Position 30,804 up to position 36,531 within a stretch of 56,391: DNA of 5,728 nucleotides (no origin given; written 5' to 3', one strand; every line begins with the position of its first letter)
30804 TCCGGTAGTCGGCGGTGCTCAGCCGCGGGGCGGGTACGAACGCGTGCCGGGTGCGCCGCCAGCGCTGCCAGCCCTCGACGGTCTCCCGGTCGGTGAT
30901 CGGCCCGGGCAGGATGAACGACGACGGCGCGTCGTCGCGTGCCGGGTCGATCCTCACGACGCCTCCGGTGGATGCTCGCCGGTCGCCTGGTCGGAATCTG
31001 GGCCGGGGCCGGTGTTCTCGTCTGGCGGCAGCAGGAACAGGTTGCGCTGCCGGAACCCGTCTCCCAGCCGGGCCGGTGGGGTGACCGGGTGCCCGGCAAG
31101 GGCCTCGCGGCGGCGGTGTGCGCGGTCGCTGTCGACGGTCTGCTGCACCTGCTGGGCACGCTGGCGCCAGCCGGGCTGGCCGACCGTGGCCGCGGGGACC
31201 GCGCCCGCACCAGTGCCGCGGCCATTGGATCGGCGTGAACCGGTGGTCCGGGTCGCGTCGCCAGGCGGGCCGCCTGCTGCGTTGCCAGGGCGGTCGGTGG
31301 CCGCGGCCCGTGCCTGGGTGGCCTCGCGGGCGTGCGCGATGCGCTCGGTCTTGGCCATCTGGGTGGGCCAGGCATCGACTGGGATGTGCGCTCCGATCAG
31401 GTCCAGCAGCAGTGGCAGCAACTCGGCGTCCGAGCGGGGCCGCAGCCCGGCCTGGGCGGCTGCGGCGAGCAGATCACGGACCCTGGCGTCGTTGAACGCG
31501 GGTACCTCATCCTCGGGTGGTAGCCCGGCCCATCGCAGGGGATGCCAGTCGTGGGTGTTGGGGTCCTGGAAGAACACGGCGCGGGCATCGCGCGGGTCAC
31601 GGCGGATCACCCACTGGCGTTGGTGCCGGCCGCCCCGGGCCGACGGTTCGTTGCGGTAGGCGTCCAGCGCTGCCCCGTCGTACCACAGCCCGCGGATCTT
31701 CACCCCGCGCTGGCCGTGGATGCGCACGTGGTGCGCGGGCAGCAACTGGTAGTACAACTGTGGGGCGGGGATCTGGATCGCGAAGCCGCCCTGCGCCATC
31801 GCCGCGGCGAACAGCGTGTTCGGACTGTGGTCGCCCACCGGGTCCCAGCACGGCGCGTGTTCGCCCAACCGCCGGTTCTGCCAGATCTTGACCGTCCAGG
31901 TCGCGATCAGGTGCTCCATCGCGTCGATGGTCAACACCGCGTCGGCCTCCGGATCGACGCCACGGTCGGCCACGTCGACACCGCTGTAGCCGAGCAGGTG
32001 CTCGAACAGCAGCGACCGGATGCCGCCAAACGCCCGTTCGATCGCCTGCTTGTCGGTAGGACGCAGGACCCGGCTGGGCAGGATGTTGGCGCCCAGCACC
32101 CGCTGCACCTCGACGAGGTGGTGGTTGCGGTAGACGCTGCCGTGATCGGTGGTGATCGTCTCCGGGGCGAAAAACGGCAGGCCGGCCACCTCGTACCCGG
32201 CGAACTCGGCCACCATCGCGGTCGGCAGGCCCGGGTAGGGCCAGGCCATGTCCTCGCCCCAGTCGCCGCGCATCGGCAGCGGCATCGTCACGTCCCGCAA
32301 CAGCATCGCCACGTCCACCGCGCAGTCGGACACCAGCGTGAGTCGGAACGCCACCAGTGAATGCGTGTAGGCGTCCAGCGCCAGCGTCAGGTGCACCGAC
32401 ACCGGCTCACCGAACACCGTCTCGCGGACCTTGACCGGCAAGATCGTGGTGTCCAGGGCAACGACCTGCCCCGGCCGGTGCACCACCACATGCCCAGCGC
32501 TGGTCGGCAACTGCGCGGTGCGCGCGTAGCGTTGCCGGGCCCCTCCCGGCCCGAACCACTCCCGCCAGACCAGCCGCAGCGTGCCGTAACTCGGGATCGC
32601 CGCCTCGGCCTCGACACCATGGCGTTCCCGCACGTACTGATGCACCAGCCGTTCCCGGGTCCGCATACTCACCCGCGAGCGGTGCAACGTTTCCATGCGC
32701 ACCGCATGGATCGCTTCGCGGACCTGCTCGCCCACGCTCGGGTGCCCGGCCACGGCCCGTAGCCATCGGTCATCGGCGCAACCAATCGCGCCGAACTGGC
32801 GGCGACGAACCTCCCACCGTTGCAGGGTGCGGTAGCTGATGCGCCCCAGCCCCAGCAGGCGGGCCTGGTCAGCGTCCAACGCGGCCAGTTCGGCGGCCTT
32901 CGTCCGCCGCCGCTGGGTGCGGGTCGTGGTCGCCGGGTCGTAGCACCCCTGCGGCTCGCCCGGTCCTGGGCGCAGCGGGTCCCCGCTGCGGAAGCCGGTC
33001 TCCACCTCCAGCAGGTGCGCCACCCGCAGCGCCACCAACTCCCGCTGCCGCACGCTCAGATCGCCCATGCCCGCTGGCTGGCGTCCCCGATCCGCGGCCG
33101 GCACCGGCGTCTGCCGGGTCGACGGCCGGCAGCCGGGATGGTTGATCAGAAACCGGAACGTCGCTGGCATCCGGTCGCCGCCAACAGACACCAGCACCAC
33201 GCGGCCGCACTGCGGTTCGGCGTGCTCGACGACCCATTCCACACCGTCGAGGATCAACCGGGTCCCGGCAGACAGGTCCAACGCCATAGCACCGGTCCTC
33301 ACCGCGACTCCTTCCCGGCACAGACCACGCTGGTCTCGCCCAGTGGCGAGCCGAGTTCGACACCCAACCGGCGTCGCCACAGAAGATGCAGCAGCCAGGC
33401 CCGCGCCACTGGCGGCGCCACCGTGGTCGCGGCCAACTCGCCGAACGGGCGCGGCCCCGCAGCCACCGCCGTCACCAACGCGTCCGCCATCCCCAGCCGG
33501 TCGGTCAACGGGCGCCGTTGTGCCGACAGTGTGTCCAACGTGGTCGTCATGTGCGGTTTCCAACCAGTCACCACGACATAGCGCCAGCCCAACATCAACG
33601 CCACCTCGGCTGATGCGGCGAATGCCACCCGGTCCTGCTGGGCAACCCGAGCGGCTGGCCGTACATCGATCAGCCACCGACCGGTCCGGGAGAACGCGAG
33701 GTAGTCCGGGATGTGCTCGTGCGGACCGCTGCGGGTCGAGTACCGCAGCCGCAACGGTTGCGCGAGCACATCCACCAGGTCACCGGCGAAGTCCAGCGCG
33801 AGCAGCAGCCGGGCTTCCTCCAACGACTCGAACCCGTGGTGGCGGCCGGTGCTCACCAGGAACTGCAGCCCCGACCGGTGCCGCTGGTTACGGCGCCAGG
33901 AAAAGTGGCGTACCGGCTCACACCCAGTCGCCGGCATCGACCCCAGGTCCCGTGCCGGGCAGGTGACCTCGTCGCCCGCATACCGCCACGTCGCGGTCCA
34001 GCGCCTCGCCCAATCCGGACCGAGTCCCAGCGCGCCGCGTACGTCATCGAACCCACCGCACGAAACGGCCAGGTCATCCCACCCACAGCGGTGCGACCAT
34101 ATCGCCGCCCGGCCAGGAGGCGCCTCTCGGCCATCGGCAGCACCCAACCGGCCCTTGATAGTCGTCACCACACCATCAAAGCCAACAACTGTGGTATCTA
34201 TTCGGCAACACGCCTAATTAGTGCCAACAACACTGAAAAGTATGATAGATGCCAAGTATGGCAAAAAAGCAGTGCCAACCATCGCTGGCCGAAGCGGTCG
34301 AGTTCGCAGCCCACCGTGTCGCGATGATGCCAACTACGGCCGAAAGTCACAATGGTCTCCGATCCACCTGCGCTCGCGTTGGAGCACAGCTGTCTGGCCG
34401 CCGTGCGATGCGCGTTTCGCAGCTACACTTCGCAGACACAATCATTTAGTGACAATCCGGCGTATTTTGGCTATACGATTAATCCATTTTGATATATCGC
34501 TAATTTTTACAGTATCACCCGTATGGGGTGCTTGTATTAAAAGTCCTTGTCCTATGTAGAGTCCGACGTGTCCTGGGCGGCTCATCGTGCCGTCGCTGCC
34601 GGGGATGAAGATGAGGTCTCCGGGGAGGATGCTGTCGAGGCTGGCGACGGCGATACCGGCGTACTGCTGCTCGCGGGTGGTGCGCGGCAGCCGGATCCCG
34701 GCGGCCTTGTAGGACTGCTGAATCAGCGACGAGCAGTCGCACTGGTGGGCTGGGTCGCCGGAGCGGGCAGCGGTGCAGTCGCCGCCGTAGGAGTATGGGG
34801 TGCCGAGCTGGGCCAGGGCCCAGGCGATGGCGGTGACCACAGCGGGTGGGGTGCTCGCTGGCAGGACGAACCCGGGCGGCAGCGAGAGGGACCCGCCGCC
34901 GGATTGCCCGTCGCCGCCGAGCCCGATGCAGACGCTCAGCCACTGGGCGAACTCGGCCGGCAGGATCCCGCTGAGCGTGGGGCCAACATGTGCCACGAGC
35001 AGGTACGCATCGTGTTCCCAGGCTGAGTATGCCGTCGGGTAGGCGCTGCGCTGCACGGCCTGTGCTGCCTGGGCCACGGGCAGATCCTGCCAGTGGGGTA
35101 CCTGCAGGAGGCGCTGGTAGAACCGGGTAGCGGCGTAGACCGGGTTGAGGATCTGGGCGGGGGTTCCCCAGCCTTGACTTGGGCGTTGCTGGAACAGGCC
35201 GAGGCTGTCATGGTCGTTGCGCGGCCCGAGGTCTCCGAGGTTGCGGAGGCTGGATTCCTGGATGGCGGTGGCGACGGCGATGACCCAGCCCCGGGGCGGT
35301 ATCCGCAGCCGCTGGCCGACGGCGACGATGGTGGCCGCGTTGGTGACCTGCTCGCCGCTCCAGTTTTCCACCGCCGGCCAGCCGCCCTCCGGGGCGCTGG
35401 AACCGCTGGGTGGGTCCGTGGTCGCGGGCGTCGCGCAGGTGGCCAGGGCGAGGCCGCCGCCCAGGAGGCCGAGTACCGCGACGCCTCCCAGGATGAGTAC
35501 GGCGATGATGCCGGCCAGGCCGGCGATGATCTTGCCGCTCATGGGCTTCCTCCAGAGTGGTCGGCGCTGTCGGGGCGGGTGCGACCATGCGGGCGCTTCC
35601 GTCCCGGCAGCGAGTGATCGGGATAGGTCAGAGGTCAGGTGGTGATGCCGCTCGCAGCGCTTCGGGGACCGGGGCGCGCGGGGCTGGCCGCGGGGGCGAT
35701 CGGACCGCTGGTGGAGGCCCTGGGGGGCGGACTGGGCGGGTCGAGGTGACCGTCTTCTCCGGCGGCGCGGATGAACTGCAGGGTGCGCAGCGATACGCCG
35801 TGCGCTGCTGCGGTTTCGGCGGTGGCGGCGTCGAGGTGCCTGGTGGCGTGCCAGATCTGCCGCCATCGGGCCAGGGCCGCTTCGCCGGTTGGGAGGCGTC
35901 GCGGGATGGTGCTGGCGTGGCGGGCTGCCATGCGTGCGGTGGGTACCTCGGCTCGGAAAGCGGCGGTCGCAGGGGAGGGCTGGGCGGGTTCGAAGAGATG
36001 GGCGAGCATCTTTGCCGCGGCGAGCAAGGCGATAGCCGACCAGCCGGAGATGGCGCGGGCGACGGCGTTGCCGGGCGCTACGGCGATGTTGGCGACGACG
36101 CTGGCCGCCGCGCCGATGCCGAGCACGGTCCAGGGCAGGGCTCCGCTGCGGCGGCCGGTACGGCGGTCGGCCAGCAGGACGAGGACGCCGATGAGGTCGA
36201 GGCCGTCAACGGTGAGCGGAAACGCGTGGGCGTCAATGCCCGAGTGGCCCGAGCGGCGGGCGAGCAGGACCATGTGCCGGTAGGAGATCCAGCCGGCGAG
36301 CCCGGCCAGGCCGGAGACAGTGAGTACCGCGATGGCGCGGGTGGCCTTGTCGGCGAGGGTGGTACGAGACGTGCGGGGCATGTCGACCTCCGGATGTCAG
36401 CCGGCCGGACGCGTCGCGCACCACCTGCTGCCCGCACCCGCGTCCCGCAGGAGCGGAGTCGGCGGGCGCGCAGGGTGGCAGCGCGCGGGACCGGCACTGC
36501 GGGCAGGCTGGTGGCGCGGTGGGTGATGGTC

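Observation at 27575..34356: Base-precise Tn7-like transposon with 5-bp target duplication, inserted downstream of the ICE cell-wall hydrolase gene in the canonical Tn7/glmS orientation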

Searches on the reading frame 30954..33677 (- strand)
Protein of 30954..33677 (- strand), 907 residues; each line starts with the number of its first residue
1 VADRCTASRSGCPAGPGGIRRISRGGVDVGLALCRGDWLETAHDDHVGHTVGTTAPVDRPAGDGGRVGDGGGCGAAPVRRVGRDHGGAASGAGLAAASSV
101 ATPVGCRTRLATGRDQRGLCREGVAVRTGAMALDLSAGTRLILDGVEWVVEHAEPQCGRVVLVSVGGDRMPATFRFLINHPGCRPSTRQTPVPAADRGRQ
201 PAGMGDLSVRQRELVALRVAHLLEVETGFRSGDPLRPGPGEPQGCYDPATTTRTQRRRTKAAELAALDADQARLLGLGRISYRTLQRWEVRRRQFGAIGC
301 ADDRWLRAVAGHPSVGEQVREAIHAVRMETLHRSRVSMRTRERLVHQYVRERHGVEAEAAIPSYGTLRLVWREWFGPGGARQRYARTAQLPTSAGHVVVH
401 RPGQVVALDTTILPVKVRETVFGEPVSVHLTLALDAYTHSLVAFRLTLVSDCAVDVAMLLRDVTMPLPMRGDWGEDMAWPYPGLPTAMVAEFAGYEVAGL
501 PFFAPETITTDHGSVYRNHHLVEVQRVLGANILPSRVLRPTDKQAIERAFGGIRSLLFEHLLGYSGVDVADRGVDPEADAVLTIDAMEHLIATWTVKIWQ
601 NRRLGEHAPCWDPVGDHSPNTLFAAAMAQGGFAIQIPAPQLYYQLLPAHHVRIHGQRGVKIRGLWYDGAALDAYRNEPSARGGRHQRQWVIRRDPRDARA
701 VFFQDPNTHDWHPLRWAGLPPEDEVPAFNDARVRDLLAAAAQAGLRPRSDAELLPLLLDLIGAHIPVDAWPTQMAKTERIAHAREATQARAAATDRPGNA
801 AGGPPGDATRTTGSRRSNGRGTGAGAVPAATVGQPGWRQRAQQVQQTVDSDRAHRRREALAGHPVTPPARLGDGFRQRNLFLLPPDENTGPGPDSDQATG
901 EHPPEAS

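Call 6: search_protein_families(library=pfam, proteins=[window:30954-33677:-], max_evalue=0.01)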
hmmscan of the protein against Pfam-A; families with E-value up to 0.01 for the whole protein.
window:30954-33677:- (907 aa): 2 families
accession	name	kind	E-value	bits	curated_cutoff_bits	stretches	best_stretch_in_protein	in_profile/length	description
PF09299.17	Mu-transpos_C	-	0.0026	18.2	21.7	1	645-706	4-54/61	Mu transposase, C-terminal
PF00665.32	rve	-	0.0073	17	32.6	0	400-447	2-43/102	Integrase core domain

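Call 44: search_solved_structures(query=window:30954-33677:-, max_evalue=0.01, show_alignments=1)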
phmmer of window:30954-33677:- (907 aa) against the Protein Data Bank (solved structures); distinct sequences matched with E-value up to 0.01: 4.
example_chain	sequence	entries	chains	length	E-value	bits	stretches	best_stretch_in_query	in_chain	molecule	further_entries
8rdu_R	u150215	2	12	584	2e-07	32.8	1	502-599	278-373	TnsB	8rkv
7svw_A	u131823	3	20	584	2e-07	32.8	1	502-599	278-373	TnsB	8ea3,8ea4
8aa5_AP1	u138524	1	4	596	2.1e-07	32.8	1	502-599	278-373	TnsB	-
9y7b_A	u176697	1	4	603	0.00026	22.5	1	489-602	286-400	IF3A Tn6677 TnsB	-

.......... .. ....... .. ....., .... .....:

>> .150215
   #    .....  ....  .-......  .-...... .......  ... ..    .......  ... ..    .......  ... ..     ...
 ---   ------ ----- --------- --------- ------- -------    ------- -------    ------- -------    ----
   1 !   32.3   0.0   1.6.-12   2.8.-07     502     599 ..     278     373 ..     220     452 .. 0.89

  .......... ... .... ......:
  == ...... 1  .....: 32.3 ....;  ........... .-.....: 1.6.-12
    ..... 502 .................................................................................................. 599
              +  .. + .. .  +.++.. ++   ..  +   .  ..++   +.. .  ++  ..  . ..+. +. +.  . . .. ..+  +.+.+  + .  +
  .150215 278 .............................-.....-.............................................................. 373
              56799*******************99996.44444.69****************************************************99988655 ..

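Call 80: search_protein_families(library=ncbifam, proteins=[window:30954-33302:-], max_evalue=0.01)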
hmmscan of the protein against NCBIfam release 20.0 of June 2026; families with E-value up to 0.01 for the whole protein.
window:30954-33302:- (782 aa): 1 family
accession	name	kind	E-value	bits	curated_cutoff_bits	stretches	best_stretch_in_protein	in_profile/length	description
NF033577.2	transpos_IS481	equivalog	2e-06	27.5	224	0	380-429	188-240/284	IS481 family transposase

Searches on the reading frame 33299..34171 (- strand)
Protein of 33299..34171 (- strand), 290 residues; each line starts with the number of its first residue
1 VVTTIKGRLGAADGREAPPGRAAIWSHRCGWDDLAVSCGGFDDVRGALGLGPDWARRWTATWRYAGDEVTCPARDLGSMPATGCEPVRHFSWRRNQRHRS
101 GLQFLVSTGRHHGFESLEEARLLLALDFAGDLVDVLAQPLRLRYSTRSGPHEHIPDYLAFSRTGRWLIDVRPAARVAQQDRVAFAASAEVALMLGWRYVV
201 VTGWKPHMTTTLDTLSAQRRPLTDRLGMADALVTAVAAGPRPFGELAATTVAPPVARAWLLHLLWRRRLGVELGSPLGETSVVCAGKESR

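Call 6: search_protein_families(library=pfam, proteins=[window:33299-34171:-], max_evalue=0.01)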
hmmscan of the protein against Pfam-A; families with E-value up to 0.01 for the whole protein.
window:33299-34171:- (290 aa): 1 family
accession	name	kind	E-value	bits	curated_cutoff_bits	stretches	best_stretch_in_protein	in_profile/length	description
PF08722.17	Tn7_TnsA-like_N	-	0.0059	17.6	26.5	1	133-202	5-84/85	TnsA-like endonuclease N terminal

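Call 80: search_protein_families(library=ncbifam, proteins=[window:33299-34171:-], max_evalue=0.01)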
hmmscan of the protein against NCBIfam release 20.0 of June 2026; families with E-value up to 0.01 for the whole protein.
window:33299-34171:- (290 aa): 1 family
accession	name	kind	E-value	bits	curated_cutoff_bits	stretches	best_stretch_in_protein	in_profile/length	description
NF033179.1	TnsA_like_Actin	subfamily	3.1e-43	147.7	110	1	76-283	4-211/212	TnsA-like heteromeric transposase endonuclease subunit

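Call 81: search_solved_structures(query=window:33299-34171:-, max_evalue=10, show_alignments=1)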
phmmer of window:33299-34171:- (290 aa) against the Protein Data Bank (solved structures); distinct sequences matched with E-value up to 10: 4.
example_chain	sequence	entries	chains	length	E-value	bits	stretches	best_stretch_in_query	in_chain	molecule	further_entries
1cee_B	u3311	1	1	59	0.68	12.4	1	187-235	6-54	WISKOTT-ALDRICH SYNDROME PROTEIN WASP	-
7dge_A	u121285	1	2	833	1.7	11.1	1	63-93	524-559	Metabotropic glutamate receptor 1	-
7dgd_A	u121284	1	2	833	1.7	11.1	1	63-93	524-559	Metabotropic glutamate receptor 1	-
27tm_X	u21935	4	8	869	1.8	11.1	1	63-93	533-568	Metabotropic glutamate receptor 1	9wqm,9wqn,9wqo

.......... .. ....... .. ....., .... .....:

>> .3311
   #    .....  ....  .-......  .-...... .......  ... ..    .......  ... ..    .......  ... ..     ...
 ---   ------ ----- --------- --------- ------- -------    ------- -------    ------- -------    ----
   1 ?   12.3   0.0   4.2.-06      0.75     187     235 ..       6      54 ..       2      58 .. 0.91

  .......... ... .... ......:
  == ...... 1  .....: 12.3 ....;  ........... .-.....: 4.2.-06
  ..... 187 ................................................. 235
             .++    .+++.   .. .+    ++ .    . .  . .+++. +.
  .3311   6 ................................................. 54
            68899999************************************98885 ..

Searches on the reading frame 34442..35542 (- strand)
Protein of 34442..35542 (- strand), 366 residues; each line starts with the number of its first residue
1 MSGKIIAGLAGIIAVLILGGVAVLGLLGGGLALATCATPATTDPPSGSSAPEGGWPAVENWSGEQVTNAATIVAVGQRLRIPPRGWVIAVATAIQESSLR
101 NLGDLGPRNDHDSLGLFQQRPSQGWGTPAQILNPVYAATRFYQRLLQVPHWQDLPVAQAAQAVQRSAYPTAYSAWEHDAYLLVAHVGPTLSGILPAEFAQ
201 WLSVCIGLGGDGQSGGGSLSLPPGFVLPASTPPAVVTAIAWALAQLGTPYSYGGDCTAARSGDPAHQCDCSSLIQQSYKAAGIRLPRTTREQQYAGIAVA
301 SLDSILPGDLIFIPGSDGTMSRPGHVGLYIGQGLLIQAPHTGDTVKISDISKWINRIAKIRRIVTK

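Call 28: find_homologous_proteins(query=window:34445-35542:-, max_evalue=1e-20)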
Query seq(366 aa) (366 aa): 5197 proteins with E <= 1e-20 among 8000 candidates; the best 120 are listed.
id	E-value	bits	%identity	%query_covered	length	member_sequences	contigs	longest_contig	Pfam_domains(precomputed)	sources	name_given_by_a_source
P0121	1.3e-240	816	100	100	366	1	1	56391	PF00877.26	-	-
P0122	1.4e-177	608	74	99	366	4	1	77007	PF00877.26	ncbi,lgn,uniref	ncbi:C40 family peptidase [Micromonospora globbae]|uniref:C40 family peptidase n=1 Tax=Micromonospor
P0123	8.4e-166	570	69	100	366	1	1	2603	PF00877.26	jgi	-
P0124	3.1e-156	538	66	99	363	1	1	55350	PF00877.26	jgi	jgi:cell wall-associated NlpC family hydrolase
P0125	6.6e-156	537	65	100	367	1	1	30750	PF00877.26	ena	-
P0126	3.8e-153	528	66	100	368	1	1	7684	PF00877.26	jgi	jgi:cell wall-associated NlpC family hydrolase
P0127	1.3e-151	523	64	99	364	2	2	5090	PF00877.26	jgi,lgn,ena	-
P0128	4.7e-149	515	61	100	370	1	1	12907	PF00877.26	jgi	jgi:cell wall-associated NlpC family hydrolase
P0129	3.0e-147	509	52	85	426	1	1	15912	PF00877.26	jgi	jgi:cell wall-associated NlpC family hydrolase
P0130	4.5e-144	498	69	89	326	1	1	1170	PF00877.26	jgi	jgi:NlpC/P60 family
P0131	7.3e-143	494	66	88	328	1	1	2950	PF00877.26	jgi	jgi:cell wall-associated NlpC family hydrolase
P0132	4.8e-138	478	60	99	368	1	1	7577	PF00877.26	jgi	jgi:cell wall-associated NlpC family hydrolase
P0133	7.5e-138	478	62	90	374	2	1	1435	PF00877.26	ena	-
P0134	2.3e-135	470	58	99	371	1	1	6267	PF00877.26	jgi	jgi:cell wall-associated NlpC family hydrolase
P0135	1.6e-133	464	58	99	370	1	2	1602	PF00877.26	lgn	-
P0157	5.2e-117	409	53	100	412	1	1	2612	PF00877.26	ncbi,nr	ncbi:MAG: NlpC/P60 protein, partial [Actinomycetota bacterium]|nr:NlpC/P60 protein [Actinomycetota b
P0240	2.5e-111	391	60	84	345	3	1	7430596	PF00877.26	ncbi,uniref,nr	ncbi:NlpC/P60 family protein [Micromonospora sp. WMMD1082]|uniref:NlpC/P60 family protein n=1 Tax=Mi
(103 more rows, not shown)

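Call 29: find_encoding_contigs(protein=P0122, flank=10000, max_places=3)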
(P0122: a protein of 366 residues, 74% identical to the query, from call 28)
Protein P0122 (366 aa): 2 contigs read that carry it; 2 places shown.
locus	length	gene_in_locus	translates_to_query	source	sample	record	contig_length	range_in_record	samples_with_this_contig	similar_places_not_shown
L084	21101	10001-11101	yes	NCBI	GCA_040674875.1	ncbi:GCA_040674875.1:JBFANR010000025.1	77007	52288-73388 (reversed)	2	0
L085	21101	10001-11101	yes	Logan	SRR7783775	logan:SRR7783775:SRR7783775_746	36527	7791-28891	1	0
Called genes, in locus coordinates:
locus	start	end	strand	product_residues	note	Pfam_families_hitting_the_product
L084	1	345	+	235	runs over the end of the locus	-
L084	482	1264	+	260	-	-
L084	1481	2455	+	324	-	-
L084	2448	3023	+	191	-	-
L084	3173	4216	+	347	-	PF13830:DUF4192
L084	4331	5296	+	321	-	-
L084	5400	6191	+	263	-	-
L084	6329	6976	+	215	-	-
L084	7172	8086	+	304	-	PF08401:ArdcN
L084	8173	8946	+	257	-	PF00990:GGDEF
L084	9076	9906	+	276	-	PF10935:DUF2637 (weak)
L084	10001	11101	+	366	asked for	PF00877:NLPC_P60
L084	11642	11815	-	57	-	-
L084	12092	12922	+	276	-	-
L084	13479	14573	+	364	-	PF01546:Peptidase_M20, PF07687:M20_dimer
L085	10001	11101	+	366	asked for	PF00877:NLPC_P60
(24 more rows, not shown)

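Call 30: find_encoding_contigs(protein=P0124, flank=10000, max_places=3)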
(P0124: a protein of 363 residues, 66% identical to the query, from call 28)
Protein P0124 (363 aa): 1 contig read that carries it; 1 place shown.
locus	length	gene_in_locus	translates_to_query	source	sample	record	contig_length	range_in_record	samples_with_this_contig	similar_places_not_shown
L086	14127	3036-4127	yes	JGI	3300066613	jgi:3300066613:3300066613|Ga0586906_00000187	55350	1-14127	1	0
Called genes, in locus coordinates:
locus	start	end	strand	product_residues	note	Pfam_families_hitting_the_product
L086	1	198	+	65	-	?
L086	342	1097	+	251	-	-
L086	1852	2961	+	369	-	-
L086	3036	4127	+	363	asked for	PF00877:NLPC_P60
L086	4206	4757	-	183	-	PF04978:MST, PF12867:DinB_2 (weak)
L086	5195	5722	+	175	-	PF00293:NUDIX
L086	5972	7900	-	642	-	PF13476:AAA_23 (weak)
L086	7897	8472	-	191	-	-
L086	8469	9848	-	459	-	-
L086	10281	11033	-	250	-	-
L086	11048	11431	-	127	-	PF01638:HxlR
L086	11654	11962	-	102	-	-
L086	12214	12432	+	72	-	-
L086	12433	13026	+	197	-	-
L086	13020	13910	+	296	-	-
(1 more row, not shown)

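Call 63: find_related_loci(query=P0121, collection=metagenome_contigs, flank=10000)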
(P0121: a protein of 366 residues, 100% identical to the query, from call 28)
Query P0121 (366 aa) in metagenome_contigs; peptide patterns used: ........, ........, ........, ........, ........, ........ (x = any residue, [..] = any of these).
195 stretches matched a pattern; 40 encode a relative of the query (tblastn E <= 1e-3); 40 distinct loci.
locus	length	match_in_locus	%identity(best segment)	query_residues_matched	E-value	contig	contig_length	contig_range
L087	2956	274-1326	56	5-364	5e-127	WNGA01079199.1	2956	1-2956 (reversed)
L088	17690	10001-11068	55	1-364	1e-121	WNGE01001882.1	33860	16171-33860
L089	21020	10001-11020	56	12-364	2e-119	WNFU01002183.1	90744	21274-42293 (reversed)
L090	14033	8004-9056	57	3-364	6e-118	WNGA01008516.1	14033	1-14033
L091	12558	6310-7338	57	9-364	7e-117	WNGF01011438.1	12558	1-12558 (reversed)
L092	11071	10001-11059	57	3-363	2e-116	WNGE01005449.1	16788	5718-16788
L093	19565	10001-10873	59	60-363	1e-111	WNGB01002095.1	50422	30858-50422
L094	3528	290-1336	53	4-362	2e-109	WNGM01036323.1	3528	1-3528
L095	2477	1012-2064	53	4-364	5e-109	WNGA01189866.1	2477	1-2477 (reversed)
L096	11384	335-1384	53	4-364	4e-104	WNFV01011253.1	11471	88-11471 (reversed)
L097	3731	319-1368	53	4-364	3e-105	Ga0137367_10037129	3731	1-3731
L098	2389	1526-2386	55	3-299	5e-90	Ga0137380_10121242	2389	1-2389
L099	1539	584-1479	56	51-363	1e-92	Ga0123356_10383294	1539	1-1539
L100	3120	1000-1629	63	51-274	8e-82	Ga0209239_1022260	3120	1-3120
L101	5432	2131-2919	54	1-274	5e-75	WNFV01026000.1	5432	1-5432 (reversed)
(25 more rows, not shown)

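Call 80: search_protein_families(library=ncbifam, proteins=[window:34442-35542:-], max_evalue=0.01)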
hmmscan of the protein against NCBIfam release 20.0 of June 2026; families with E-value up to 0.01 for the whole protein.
window:34442-35542:- (366 aa): 8 families
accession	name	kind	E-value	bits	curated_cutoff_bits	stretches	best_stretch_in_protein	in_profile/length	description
NF038345.1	wall_hydro_RipC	exception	5.3e-15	55.7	425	1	221-352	237-353/362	peptidoglycan hydrolase RipC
NF046048.1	NlpC_P60_DIP1281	equivalog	1.4e-14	53.9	517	1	236-350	453-574/587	DIP1281 family NlpC/P60 protein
NF033741.1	NlpC_p60_RipA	exception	1.5e-14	53.9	625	1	238-350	331-442/457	NlpC/P60 family peptidoglycan endopeptidase RipA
NF033743.1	NlpC_inact_RipD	exception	1.9e-14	53.5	215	1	269-350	94-167/181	NlpC/P60 family peptidoglycan-binding protein RipD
NF033742.1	NlpC_p60_RipB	exception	5e-13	49.2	335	1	229-352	71-193/206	NlpC/P60 family peptidoglycan endopeptidase RipB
NF010495.0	PRK13914.1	equivalog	1.1e-10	41.1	647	1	237-346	368-462/481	invasion associated endopeptidase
NF008096.1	PRK10838.1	equivalog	1.6e-10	41.1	186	1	262-365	87-187/189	bifunctional murein DD-endopeptidase/murein LD-carboxypeptidase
NF040678.1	EntFM_CwpFM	equivalog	1.4e-06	27.6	720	1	240-352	317-417/430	enterotoxin EntFM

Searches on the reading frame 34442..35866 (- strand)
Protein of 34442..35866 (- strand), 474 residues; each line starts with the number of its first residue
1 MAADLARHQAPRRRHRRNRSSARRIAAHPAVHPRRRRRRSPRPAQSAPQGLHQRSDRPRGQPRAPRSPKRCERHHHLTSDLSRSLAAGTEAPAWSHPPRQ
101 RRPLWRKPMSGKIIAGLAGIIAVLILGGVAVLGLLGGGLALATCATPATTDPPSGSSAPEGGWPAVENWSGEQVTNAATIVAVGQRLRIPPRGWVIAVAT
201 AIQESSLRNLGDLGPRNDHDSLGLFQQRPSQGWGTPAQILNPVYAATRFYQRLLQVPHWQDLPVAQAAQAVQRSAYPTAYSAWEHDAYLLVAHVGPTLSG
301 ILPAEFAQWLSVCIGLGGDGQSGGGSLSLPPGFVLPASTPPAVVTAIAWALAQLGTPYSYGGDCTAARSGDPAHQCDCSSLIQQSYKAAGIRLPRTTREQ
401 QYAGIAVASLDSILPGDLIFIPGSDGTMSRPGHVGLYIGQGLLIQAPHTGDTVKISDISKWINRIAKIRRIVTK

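Call 6: search_protein_families(library=pfam, proteins=[window:34442-35866:-], max_evalue=0.01)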
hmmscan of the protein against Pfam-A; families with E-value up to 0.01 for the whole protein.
window:34442-35866:- (474 aa): 1 family
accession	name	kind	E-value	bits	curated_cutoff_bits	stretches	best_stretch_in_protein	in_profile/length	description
PF00877.26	NLPC_P60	-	5.6e-21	74.9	23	1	355-465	1-100/105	NlpC/P60 family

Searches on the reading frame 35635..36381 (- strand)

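Call 58: search_protein_families(library=pfam, proteins=[window:35635-36381:-], max_evalue=0.01)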
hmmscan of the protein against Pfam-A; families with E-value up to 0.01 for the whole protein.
window:35635-36381:- (248 aa): 1 family
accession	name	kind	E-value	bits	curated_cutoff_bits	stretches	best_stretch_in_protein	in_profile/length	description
PF10935.13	DUF2637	-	2.2e-05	24.9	22.8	1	17-126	2-113/161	Protein of unknown function (DUF2637)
